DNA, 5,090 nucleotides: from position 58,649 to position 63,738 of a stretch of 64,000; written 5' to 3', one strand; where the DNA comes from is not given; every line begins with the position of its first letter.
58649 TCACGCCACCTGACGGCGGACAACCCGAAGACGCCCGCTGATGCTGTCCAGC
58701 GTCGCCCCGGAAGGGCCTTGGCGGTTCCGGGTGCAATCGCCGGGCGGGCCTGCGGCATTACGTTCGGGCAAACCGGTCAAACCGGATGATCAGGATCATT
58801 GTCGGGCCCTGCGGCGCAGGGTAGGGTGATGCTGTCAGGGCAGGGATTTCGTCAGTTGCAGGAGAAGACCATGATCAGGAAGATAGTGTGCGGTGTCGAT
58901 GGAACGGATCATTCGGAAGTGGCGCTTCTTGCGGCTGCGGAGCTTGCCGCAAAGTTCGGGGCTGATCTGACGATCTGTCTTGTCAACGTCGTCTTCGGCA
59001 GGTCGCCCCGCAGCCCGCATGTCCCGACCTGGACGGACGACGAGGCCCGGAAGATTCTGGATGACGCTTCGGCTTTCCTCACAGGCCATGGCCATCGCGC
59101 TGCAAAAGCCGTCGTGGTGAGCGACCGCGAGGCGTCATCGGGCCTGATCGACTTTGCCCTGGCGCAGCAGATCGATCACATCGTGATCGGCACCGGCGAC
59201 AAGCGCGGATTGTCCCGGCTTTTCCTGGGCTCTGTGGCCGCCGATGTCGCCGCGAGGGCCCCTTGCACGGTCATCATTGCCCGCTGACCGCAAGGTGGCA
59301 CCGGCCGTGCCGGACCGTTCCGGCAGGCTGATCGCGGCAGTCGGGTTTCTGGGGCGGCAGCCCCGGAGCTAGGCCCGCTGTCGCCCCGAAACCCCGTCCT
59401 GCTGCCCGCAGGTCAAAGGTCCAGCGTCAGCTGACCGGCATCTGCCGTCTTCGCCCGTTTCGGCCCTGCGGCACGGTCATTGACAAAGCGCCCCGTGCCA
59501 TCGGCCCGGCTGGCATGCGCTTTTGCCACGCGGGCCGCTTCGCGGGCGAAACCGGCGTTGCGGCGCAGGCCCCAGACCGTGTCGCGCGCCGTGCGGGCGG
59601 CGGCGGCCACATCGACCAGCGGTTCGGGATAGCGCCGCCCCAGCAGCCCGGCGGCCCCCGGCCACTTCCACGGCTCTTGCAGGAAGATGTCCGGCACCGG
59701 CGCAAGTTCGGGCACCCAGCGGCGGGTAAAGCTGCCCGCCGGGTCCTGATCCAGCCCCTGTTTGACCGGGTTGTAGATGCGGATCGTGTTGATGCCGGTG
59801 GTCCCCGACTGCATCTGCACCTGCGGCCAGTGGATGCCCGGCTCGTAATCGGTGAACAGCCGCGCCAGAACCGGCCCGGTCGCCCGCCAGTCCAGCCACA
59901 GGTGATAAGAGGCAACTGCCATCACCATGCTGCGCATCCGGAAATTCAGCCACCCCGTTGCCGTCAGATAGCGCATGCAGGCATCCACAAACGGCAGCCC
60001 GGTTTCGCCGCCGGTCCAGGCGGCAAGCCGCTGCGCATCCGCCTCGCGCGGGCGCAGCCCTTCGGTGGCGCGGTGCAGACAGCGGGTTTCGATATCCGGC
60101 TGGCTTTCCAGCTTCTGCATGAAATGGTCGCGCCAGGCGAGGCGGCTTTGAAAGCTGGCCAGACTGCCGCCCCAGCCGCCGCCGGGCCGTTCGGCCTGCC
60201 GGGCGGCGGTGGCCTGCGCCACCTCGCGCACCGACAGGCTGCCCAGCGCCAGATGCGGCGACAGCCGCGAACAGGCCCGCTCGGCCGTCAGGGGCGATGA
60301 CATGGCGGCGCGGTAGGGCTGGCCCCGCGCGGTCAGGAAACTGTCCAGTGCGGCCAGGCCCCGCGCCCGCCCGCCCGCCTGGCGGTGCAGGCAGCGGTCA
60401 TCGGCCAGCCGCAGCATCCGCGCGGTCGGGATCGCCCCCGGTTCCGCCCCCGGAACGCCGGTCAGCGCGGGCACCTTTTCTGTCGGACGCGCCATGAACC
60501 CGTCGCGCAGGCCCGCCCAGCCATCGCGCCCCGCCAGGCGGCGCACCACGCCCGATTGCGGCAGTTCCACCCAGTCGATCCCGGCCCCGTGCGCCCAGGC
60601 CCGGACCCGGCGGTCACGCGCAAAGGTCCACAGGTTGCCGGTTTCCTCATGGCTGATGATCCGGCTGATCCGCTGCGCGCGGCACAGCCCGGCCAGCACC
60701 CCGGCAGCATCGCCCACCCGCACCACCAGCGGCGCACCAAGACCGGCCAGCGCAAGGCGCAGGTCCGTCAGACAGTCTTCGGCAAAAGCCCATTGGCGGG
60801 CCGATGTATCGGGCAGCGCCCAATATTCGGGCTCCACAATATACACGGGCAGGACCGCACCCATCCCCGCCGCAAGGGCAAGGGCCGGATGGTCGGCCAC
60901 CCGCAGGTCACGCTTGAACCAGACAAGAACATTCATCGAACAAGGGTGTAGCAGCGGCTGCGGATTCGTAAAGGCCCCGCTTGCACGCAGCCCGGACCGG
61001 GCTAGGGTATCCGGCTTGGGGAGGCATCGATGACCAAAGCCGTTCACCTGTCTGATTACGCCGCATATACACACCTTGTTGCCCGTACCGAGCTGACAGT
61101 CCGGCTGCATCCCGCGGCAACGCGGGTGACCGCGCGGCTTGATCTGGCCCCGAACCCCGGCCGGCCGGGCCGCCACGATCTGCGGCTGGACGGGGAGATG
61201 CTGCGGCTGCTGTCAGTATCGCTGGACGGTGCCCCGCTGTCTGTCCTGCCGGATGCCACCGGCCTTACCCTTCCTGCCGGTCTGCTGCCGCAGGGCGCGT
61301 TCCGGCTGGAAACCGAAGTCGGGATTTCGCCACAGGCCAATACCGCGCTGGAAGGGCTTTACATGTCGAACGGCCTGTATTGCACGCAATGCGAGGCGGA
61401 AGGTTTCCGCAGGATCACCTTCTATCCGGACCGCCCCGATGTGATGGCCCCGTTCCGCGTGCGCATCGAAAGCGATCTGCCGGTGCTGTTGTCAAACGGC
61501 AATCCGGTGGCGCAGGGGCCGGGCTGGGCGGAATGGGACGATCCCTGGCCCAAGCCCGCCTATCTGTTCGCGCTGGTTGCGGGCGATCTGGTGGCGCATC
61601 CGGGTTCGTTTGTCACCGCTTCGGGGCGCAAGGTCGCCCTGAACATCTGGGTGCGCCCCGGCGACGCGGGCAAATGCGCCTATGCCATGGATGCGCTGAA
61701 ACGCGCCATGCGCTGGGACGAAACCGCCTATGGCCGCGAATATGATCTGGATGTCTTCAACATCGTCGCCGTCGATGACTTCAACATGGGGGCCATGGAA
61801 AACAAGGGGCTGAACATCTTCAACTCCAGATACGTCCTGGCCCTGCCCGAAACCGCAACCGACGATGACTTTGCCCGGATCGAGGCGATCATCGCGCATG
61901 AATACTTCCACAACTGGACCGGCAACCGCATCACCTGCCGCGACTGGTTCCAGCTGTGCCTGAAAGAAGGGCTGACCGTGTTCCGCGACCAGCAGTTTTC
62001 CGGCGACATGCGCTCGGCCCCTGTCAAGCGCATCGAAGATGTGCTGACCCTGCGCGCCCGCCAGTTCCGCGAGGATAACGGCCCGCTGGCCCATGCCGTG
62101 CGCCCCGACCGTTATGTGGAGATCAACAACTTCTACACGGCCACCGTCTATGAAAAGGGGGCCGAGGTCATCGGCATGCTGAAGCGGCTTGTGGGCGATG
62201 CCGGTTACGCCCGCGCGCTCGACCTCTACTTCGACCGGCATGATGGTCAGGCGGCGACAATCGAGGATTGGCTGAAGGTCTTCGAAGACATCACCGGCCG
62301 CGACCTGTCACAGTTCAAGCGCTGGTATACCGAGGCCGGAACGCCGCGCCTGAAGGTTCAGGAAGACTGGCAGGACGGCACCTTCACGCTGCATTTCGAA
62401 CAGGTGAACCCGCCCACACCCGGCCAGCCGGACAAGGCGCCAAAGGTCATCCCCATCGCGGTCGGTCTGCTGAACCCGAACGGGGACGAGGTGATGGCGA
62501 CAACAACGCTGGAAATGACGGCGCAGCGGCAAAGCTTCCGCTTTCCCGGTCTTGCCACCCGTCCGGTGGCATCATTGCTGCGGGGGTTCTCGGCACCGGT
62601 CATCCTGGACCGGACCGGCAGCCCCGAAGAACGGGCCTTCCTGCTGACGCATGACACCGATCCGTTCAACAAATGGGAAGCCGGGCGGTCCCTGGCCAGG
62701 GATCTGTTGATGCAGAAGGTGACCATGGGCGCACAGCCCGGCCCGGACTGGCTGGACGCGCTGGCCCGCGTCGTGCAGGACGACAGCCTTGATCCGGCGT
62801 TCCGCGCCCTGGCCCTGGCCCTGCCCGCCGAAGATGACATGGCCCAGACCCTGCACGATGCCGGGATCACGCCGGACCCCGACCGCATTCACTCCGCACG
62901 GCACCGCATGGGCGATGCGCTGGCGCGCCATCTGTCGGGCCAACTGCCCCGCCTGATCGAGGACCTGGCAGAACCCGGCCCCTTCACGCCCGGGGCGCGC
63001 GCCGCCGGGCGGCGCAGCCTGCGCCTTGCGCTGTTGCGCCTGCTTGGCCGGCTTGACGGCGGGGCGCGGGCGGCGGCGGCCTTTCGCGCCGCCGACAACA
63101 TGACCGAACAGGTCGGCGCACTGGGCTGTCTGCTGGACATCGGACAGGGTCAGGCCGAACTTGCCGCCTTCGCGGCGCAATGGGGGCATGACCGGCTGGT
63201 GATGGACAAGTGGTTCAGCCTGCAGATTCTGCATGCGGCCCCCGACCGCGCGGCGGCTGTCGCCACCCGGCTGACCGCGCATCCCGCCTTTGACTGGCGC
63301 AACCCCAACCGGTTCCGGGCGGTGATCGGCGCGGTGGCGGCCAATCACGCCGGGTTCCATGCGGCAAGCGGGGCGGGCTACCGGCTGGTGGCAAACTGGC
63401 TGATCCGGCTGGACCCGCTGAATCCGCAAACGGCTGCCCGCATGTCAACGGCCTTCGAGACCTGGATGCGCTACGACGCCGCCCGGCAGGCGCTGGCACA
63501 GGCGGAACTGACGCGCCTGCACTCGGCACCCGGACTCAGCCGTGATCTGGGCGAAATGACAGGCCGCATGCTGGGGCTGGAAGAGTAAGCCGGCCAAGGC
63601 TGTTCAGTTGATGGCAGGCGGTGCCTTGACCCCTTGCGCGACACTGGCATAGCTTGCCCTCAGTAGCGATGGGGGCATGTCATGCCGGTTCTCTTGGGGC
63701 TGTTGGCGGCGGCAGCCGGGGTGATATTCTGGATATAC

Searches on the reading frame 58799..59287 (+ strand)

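Call 6: search_protein_families(library=pfam, proteins=[window:58799-59287:+], max_evalue=0.01)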
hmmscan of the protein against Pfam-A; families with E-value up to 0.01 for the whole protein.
window:58799-59287:+ (162 aa): 1 family
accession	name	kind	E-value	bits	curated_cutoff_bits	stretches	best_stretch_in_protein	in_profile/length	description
PF00582.32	Usp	-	8.5e-25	88.4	24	1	25-162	1-141/141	Universal stress protein family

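Call 7: search_protein_families(library=ncbifam, proteins=[window:58799-59287:+], max_evalue=0.01)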
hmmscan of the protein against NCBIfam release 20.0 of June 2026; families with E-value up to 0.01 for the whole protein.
window:58799-59287:+ (162 aa): 0 families

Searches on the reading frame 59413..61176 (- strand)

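Call 6: search_protein_families(library=pfam, proteins=[window:59413-61176:-], max_evalue=0.01)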
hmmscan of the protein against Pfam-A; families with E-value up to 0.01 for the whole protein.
window:59413-61176:- (587 aa): 2 families
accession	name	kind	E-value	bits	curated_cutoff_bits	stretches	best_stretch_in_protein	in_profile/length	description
PF03441.19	FAD_binding_7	-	1e-59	201.8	27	1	342-534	1-201/203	FAD binding domain of DNA photolyase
PF00875.24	DNA_photolyase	-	1.3e-24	87.5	26.6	1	83-208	1-126/164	DNA photolyase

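Call 7: search_protein_families(library=ncbifam, proteins=[window:59413-61176:-], max_evalue=0.01)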
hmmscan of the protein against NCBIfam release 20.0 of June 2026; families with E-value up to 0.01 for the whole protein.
window:59413-61176:- (587 aa): 5 families
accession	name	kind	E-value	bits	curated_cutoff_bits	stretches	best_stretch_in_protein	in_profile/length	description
NF007955.0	PRK10674.1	equivalog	1.1e-49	169.6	506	1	83-528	4-459/472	deoxyribodipyrimidine photo-lyase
TIGR02765.1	crypto_DASH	subfamily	3.4e-42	144.8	317.05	2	235-491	172-431/431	DASH family cryptochrome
TIGR02766.1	crypt_chrom_pln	subfamily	7.1e-38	130.6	603.85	2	299-530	235-475/480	cryptochrome photoreceptor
TIGR03556.1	photolyase_8HDF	exception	9e-36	123.8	884.6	2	246-523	185-457/471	deoxyribodipyrimidine photo-lyase, 8-HDF type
TIGR00591.1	phr2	superfamily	3.4e-10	39.8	550.05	2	265-327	220-281/453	deoxyribodipyrimidine photo-lyase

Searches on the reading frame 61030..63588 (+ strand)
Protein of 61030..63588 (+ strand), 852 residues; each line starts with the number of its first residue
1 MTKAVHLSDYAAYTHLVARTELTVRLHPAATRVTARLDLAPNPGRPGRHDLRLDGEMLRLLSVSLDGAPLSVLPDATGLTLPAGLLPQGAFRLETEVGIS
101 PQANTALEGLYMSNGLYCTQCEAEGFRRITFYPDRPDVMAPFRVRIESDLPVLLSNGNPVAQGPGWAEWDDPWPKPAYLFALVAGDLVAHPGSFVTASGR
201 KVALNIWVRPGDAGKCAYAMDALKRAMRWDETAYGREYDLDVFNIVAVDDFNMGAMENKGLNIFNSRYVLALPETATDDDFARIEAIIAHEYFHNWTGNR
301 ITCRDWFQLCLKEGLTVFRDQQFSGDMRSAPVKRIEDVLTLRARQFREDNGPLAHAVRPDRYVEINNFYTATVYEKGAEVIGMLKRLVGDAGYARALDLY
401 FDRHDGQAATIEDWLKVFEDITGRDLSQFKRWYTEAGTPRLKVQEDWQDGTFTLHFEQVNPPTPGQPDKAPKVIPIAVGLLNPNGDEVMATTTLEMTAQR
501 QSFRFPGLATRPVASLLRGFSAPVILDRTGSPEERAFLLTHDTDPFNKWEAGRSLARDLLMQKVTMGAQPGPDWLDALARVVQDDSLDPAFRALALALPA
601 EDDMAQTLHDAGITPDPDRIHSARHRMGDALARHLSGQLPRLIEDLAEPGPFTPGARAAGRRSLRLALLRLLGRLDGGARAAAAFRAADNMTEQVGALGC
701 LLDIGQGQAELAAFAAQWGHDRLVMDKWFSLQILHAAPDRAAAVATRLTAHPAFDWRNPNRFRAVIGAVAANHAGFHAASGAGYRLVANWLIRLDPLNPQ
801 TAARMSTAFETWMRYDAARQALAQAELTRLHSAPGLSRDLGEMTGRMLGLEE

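Call 6: search_protein_families(library=pfam, proteins=[window:61030-63588:+], max_evalue=0.01)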
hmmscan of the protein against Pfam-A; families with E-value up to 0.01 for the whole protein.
window:61030-63588:+ (852 aa): 4 families
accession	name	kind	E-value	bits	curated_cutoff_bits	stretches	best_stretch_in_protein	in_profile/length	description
PF17432.8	DUF3458_C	-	9.1e-101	337.8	24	1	533-848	2-319/320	Domain of unknown function (DUF3458_C) ARM repeats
PF01433.26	Peptidase_M1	-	2e-50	171.9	27.7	1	218-432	1-218/218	Peptidase family M1 domain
PF11940.14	DUF3458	-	4.4e-28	98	28.6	1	437-528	1-94/95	Domain of unknown function (DUF3458) Ig-like fold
PF17900.6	Peptidase_M1_N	-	3.2e-08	34.3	25.8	1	104-179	97-186/186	Peptidase M1 N-terminal domain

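Call 7: search_protein_families(library=ncbifam, proteins=[window:61030-63588:+], max_evalue=0.01)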
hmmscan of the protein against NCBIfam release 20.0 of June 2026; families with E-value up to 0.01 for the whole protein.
window:61030-63588:+ (852 aa): 3 families
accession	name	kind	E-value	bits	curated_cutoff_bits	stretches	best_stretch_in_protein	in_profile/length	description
TIGR02414.1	pepN_proteo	equivalog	0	1040.5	718.2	1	9-846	1-866/868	aminopeptidase N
TIGR02412.1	pepN_strep_liv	equivalog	8.9e-36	123.5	591.2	1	56-500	56-498/832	aminopeptidase N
TIGR02411.1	leuko_A4_hydro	equivalog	2.6e-21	76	761.7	1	119-418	128-417/600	leukotriene-A(4) hydrolase/aminopeptidase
